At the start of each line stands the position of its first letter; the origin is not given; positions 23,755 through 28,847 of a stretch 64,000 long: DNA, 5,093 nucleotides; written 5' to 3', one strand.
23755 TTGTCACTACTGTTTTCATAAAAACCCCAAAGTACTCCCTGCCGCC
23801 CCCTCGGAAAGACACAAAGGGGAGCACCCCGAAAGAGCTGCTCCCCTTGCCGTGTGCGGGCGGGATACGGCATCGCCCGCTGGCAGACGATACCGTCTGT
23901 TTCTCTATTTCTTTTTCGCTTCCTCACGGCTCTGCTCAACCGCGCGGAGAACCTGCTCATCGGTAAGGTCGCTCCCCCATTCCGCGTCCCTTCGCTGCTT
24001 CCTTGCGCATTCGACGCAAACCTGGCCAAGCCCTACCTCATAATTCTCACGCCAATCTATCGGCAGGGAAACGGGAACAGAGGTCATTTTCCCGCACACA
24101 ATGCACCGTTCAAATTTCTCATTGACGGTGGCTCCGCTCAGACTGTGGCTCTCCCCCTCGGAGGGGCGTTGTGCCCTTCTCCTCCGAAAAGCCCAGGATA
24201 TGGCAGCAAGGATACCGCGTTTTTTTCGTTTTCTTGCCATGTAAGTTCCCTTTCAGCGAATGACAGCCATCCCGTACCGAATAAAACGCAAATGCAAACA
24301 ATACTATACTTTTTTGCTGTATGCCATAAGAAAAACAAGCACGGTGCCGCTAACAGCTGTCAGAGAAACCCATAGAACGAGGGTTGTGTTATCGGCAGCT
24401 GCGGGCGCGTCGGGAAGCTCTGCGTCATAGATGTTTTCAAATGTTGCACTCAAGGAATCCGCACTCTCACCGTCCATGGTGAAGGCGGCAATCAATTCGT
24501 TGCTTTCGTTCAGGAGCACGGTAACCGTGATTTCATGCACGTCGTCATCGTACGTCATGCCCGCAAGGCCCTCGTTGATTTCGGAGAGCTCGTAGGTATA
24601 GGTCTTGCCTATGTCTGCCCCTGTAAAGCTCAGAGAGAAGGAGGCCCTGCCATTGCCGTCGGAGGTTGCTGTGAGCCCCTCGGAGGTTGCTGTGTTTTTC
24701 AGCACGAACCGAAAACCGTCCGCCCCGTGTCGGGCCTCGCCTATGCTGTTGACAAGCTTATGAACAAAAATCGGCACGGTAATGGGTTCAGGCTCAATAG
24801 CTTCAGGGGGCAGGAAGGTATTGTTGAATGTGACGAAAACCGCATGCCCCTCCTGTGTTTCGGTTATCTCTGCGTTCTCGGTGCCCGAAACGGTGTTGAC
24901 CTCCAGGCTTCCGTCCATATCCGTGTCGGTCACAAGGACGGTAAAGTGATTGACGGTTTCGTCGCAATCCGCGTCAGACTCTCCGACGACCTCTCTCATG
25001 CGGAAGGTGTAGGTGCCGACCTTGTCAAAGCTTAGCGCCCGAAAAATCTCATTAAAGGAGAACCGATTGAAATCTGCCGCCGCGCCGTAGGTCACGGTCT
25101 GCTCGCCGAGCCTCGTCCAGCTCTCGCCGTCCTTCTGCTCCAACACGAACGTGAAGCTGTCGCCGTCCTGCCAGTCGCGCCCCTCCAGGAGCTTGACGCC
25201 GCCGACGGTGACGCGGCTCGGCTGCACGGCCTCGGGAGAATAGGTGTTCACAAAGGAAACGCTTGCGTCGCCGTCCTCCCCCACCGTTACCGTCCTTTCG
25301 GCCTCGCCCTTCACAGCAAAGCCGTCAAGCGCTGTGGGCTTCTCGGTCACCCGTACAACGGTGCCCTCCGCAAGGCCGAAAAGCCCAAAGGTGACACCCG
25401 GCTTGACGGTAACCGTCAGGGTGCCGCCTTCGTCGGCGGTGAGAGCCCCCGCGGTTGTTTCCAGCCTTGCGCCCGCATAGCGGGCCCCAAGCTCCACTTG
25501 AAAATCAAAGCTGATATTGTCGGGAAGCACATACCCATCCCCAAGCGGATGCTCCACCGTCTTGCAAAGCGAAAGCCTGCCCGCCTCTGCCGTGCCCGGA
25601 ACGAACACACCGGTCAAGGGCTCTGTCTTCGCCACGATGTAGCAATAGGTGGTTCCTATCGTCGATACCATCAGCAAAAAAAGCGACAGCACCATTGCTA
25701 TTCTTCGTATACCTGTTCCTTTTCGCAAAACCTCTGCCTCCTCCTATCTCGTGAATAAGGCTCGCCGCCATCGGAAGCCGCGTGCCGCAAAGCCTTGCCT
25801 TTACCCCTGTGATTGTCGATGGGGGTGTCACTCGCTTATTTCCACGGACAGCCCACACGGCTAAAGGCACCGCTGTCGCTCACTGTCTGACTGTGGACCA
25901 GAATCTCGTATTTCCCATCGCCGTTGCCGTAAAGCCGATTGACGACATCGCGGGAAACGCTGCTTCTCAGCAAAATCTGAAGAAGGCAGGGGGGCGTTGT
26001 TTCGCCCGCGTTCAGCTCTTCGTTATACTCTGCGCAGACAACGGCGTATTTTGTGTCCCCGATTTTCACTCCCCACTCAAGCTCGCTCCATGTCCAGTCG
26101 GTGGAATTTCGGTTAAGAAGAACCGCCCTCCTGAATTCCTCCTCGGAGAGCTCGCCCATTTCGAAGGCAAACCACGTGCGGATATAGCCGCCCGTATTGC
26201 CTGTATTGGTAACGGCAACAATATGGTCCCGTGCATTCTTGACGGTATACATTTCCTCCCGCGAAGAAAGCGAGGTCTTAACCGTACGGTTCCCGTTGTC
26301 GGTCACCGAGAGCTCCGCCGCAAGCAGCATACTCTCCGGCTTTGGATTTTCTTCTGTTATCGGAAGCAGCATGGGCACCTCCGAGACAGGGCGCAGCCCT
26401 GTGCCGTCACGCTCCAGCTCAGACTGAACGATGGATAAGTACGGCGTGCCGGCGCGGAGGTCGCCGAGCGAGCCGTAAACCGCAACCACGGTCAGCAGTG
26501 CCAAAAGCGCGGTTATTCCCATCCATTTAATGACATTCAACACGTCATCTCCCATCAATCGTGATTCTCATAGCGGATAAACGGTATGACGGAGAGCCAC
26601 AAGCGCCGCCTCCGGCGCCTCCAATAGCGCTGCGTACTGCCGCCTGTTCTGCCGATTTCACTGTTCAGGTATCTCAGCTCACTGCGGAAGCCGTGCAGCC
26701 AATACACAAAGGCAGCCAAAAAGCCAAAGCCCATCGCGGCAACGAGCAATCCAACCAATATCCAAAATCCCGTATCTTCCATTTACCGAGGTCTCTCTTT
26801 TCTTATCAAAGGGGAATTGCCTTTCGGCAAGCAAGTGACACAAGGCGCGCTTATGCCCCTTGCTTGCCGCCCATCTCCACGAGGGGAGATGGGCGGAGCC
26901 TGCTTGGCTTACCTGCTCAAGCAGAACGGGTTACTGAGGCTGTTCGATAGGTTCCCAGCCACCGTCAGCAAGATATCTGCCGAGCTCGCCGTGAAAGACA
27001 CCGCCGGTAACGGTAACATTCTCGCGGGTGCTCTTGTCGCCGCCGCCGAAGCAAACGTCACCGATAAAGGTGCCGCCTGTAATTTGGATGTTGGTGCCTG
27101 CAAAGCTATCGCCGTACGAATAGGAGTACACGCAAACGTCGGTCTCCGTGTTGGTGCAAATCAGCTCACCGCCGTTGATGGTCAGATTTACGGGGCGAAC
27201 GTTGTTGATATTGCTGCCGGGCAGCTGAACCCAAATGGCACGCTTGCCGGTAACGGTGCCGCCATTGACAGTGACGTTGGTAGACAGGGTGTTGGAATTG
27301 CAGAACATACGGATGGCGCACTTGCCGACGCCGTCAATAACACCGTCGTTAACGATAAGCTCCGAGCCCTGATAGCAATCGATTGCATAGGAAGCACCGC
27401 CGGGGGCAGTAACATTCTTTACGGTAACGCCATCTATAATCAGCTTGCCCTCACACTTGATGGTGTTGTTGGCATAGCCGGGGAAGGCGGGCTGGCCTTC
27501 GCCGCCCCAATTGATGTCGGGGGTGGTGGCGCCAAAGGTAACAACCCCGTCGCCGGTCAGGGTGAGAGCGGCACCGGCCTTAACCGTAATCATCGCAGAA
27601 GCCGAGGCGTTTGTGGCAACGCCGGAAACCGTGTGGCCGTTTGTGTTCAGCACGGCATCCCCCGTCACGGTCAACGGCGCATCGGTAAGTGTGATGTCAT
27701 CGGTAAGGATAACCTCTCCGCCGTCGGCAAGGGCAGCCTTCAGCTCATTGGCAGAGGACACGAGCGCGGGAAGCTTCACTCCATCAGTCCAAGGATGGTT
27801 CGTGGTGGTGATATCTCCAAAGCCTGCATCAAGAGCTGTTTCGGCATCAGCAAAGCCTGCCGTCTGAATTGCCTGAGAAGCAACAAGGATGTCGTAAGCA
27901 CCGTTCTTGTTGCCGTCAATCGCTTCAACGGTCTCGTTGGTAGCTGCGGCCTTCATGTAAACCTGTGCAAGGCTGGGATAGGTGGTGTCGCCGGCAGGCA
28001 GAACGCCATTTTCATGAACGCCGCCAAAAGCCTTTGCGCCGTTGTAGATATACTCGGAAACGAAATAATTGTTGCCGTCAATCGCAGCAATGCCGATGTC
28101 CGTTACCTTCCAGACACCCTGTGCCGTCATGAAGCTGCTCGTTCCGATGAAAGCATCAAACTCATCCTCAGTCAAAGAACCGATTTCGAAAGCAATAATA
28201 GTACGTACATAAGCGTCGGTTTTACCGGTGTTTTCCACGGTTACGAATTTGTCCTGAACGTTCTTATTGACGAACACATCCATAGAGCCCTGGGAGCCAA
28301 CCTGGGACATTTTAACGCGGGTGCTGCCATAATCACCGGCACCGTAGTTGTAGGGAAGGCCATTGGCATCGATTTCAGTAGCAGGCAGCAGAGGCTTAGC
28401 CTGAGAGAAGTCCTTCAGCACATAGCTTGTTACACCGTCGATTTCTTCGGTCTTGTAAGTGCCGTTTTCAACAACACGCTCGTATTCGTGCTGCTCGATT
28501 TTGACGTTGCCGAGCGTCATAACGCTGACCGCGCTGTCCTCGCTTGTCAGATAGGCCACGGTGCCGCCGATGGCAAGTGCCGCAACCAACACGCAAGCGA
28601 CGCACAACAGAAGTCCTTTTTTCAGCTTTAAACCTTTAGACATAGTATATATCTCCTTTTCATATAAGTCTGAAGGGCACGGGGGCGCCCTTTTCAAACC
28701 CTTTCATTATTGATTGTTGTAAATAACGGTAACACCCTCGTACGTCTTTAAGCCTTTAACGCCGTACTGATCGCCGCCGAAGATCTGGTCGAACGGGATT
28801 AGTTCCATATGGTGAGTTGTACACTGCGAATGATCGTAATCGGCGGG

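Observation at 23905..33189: Ten-gene SipW / multi-paralogue TasA-like secreted-fibre locus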

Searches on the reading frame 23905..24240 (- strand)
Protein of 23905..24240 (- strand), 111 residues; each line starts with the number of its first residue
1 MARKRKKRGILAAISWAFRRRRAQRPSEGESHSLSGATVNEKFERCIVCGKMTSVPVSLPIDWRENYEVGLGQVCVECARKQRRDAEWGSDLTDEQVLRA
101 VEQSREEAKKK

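Call 3: search_protein_families(library=pfam, proteins=[window:23905-24240:-], max_evalue=0.1)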
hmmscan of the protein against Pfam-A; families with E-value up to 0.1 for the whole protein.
window:23905-24240:- (111 aa): 1 family
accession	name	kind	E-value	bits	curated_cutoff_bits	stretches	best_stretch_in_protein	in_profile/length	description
PF03691.19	UPF0167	-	0.029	14.6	25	1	34-103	11-76/174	Uncharacterised protein family (UPF0167)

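Call 4: search_protein_families(library=ncbifam, proteins=[window:23905-24240:-], max_evalue=0.1)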
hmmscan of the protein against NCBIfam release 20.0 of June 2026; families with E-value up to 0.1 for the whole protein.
window:23905-24240:- (111 aa): 1 family
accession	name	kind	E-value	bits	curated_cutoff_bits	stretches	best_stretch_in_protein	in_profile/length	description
NF041023.1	PP0621_fam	subfamily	0.091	13.1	45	1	10-50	9-49/71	PP0621 family protein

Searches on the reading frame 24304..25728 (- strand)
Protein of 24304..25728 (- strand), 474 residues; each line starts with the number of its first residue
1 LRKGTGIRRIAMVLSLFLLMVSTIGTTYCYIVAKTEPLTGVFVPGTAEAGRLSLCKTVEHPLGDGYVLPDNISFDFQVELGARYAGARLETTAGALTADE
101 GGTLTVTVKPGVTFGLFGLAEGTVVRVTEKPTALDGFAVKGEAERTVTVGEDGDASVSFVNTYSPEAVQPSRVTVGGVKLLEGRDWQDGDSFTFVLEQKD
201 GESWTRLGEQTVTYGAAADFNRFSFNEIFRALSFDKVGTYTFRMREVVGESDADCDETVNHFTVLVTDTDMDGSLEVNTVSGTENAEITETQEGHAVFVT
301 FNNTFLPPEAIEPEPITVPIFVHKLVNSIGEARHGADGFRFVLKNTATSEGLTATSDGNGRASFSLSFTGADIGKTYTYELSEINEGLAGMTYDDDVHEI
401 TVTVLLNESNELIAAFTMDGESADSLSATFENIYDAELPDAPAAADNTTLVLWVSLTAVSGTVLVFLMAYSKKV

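Call 3: search_protein_families(library=pfam, proteins=[window:24304-25728:-], max_evalue=0.1)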
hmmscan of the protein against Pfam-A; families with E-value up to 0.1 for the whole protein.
window:24304-25728:- (474 aa): 3 families
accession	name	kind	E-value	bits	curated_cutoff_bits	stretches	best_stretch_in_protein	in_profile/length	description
PF12892.13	FctA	-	1.5e-26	93.9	22.1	2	176-304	2-118/120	Spy0128-like isopeptide containing domain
PF24547.1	DUF7601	-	6.8e-09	36.7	27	1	51-163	2-116/116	Domain of unknown function (DUF7601)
PF19407.5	DUF5979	-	1.7e-05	25.8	25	1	100-164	34-104/104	Domain of unknown function (DUF5979)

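Call 4: search_protein_families(library=ncbifam, proteins=[window:24304-25728:-], max_evalue=0.1)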
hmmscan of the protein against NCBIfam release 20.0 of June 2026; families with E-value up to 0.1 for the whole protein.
window:24304-25728:- (474 aa): 1 family
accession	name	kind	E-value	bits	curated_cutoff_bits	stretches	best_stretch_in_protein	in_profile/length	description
TIGR03786.1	strep_pil_rpt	domain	8.5e-22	77.2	31.85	2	366-434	4-69/70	streptococcal pilin isopeptide linkage domain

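Call 8: search_solved_structures(query=window:24304-25728:-, max_evalue=1, show_alignments=1)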
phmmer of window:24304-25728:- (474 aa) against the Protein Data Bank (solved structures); distinct sequences matched with E-value up to 1: 5.
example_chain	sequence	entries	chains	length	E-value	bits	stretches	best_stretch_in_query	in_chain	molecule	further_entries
6n0a_A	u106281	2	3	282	0.16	14.1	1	366-436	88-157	Major pilin backbone protein T-antigen | T18.1 Major pilin backbone protein T-antigen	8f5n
1r2k_B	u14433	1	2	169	0.26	13.4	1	223-251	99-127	Molybdenum cofactor biosynthesis protein B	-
1mkz_A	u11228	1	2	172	0.27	13.4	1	223-251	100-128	Molybdenum cofactor biosynthesis protein B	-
3klq_A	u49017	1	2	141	0.36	12.9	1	228-283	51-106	Putative pilus anchoring protein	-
8k6t_A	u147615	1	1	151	0.43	12.7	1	228-282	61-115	FctB3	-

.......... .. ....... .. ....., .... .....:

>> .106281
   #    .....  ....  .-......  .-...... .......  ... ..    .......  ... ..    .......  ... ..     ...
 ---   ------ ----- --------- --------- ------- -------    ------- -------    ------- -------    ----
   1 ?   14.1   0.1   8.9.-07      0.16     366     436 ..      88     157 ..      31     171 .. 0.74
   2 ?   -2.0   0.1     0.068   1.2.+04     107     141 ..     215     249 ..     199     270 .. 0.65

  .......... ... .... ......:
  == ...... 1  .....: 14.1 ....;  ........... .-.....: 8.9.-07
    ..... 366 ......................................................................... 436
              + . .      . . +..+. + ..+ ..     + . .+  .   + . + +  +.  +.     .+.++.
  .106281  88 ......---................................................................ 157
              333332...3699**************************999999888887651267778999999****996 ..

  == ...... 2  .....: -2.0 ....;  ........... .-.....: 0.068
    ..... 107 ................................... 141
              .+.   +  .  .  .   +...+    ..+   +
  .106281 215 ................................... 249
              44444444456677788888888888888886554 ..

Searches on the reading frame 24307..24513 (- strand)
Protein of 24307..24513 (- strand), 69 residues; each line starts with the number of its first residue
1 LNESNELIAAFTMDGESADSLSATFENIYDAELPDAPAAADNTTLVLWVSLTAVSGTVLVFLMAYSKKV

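Call 83: search_protein_families(library=ncbifam, proteins=[window:24307-24513:-], max_evalue=1)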
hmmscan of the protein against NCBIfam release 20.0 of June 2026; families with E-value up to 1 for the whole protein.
seq(69 aa): 0 families

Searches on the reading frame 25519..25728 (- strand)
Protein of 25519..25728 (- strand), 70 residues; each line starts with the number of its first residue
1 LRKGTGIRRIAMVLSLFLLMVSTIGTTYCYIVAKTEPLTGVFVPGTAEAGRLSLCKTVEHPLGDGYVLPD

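Call 77: search_protein_families(library=ncbifam, proteins=[window:25519-25728:-], max_evalue=1)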
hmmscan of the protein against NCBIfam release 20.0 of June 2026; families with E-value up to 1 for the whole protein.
seq(70 aa): 0 families

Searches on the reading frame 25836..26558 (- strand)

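Call 3: search_protein_families(library=pfam, proteins=[window:25836-26558:-], max_evalue=0.1)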
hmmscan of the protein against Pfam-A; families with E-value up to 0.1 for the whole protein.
window:25836-26558:- (240 aa): 2 families
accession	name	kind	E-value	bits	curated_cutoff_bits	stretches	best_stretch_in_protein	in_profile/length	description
PF20111.4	DUF6501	-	0.043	14.1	23.8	1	92-131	26-65/67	Family of unknown function (DUF6501)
PF09851.14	SHOCT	-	0.05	13.8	27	1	132-145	10-23/28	Short C-terminal domain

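Call 4: search_protein_families(library=ncbifam, proteins=[window:25836-26558:-], max_evalue=0.1)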
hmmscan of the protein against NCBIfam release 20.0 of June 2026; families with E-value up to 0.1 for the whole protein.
window:25836-26558:- (240 aa): 0 families

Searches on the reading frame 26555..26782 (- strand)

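Call 3: search_protein_families(library=pfam, proteins=[window:26555-26782:-], max_evalue=0.1)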
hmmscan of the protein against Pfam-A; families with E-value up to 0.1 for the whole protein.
window:26555-26782:- (75 aa): 1 family
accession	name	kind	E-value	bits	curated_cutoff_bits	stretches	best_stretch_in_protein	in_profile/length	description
PF06305.16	LapA_dom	-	0.088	13.2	28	1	9-44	19-57/64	Lipopolysaccharide assembly protein A domain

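Call 4: search_protein_families(library=ncbifam, proteins=[window:26555-26782:-], max_evalue=0.1)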
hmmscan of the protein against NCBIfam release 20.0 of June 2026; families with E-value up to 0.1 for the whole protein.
window:26555-26782:- (75 aa): 0 families

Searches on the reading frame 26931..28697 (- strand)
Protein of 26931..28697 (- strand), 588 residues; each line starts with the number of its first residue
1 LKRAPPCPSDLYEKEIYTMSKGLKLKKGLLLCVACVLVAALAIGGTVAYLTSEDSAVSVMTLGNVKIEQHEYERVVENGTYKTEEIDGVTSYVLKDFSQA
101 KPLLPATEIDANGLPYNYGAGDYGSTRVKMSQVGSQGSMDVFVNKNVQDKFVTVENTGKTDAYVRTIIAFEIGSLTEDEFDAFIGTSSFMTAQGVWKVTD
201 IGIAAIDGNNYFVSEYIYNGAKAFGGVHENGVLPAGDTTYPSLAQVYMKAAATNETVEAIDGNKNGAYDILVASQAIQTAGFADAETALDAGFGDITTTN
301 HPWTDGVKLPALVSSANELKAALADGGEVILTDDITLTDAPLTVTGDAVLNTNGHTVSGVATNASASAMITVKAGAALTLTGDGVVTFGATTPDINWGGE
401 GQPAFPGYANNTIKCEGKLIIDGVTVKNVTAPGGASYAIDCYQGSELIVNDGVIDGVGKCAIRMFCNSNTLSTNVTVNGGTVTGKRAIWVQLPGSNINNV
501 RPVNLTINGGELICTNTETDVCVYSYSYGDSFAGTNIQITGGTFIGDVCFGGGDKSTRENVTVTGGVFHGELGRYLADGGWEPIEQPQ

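Call 3: search_protein_families(library=pfam, proteins=[window:26931-28697:-], max_evalue=0.1)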
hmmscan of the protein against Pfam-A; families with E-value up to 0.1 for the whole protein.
window:26931-28697:- (588 aa): 1 family
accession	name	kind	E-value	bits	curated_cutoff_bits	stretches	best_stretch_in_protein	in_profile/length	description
PF13624.11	SurA_N_3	-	0.099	12.9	27.2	0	29-80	13-62/162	SurA-like N-terminal domain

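Call 4: search_protein_families(library=ncbifam, proteins=[window:26931-28697:-], max_evalue=0.1)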
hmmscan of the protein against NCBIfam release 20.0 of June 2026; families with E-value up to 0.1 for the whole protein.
window:26931-28697:- (588 aa): 1 family
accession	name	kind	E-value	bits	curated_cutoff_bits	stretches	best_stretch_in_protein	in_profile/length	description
TIGR04088.1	cognate_SipW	domain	0.022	14.9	19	1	36-56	5-25/34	SipW-dependent-type signal peptide-containing protein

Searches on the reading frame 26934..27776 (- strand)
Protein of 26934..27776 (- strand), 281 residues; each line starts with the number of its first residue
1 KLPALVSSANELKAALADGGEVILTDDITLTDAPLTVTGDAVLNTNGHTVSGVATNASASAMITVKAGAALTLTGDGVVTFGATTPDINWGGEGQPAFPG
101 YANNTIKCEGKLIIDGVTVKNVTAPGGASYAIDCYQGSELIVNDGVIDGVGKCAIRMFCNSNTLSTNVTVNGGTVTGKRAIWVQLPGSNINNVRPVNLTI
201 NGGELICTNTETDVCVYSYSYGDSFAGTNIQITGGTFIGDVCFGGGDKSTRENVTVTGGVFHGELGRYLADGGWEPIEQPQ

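Call 76: search_protein_families(library=pfam, proteins=[window:26934-27776:-], max_evalue=0.01)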
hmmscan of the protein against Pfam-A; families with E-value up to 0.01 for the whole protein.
window:26934-27776:- (281 aa): 0 families
